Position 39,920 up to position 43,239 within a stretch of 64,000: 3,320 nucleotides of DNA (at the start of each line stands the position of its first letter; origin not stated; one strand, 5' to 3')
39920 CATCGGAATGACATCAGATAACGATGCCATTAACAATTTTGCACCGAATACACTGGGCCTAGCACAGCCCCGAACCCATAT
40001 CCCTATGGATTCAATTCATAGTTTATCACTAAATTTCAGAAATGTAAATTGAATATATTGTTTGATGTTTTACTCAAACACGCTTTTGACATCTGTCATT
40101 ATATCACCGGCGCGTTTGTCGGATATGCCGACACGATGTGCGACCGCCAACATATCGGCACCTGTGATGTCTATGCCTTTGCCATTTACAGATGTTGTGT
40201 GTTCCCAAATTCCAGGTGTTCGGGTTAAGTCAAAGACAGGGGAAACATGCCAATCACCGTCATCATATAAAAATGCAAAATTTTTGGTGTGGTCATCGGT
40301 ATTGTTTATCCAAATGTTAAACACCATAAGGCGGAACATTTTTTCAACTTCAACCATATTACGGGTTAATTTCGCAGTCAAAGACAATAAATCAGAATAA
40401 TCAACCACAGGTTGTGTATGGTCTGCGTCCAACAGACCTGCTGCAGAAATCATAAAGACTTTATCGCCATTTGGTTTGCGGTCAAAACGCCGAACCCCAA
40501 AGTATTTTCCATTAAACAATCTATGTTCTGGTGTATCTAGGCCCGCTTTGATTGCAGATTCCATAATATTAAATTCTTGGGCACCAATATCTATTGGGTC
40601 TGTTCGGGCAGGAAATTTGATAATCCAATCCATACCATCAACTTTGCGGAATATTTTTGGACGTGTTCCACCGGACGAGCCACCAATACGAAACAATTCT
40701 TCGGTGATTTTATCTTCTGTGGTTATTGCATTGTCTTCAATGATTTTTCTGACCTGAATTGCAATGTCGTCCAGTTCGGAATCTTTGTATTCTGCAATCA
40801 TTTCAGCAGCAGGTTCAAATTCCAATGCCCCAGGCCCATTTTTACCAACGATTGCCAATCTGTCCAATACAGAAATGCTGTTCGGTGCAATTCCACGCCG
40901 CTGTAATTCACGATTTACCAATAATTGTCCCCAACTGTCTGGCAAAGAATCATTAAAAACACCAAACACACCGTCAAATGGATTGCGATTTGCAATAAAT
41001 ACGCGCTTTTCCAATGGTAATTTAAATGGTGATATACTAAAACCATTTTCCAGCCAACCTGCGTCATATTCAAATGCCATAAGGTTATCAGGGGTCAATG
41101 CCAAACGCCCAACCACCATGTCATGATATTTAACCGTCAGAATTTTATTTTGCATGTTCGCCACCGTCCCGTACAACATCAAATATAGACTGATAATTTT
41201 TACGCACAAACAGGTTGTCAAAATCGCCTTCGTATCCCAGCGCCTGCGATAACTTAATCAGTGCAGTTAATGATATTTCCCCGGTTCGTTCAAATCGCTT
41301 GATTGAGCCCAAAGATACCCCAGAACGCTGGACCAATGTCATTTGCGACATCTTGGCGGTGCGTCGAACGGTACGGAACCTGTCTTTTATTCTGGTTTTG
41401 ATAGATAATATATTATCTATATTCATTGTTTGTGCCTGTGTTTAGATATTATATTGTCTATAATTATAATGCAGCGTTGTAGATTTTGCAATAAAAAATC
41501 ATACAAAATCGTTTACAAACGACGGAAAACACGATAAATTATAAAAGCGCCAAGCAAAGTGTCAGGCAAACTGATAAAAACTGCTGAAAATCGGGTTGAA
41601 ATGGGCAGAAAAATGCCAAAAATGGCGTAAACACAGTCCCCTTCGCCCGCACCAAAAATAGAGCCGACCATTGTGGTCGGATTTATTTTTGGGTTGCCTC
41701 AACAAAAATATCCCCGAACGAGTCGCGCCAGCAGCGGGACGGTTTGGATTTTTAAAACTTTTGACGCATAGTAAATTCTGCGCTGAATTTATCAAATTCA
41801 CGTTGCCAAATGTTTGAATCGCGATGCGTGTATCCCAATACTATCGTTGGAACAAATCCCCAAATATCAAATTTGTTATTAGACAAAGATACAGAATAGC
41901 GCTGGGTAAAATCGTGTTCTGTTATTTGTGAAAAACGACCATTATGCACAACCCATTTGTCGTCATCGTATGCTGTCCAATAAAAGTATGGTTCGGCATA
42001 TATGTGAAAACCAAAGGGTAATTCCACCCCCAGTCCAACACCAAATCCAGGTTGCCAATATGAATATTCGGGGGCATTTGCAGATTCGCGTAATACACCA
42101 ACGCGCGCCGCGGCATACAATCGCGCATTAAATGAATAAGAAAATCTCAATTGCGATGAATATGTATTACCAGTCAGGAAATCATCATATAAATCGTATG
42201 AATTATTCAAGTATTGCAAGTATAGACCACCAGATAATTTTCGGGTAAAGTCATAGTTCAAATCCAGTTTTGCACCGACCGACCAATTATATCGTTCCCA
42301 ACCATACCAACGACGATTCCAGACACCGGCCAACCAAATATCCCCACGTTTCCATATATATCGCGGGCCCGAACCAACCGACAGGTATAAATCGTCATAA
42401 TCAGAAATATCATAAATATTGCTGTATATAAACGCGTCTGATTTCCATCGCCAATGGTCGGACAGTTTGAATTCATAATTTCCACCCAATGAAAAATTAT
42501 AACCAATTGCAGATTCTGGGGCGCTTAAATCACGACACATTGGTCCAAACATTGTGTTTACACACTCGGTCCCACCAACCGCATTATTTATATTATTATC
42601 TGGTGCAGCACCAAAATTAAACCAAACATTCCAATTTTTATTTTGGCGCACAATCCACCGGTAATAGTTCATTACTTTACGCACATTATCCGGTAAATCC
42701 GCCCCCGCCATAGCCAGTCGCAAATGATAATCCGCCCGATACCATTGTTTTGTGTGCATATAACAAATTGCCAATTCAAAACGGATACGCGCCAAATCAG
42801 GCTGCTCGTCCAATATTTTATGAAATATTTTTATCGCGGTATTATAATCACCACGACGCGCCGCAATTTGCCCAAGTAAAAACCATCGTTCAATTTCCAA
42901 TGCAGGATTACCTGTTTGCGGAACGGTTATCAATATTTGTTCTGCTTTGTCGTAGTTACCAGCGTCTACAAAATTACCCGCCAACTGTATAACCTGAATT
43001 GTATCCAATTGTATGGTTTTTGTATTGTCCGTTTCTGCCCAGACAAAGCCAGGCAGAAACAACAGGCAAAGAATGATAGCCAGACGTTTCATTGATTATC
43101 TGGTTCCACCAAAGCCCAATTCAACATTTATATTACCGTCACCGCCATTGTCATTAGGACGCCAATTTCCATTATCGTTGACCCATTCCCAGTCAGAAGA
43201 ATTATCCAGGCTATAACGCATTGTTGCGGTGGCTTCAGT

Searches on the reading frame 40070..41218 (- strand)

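Call 61: search_protein_families(library=pfam, proteins=[window:40070-41218:-], max_evalue=0.00001)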
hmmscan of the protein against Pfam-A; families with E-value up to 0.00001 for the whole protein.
window:40070-41218:- (382 aa): 2 families
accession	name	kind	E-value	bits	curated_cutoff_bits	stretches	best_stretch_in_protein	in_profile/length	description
PF07804.18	HipA_C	-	5.1e-41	141.1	30.5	1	181-378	2-206/213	HipA-like C-terminal domain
PF13657.11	Couple_hipA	-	5.9e-18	65.7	22.5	1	27-134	1-98/99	HipA N-terminal domain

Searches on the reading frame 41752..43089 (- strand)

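Call 61: search_protein_families(library=pfam, proteins=[window:41752-43089:-], max_evalue=0.00001)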
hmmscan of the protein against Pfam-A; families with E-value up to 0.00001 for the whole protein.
window:41752-43089:- (445 aa): 5 families
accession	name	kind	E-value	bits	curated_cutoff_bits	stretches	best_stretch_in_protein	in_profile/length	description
PF04575.19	SlipAM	-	5.1e-28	98.9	22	1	153-434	1-277/288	Surface lipoprotein assembly modifier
PF14559.12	TPR_19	-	7.6e-11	42.6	25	1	78-117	3-42/68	Tetratricopeptide repeat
PF24575.1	TPR_Slam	-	1e-07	32.7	35.2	1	72-119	53-100/104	Surface lipoprotein assembly modifier, N-terminal TPR repeats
PF07719.23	TPR_2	-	6.6e-07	29.4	27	0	67-98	2-33/34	Tetratricopeptide repeat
PF13428.12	TPR_14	-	3.5e-06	27.6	23.5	0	67-108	2-43/44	Tetratricopeptide repeat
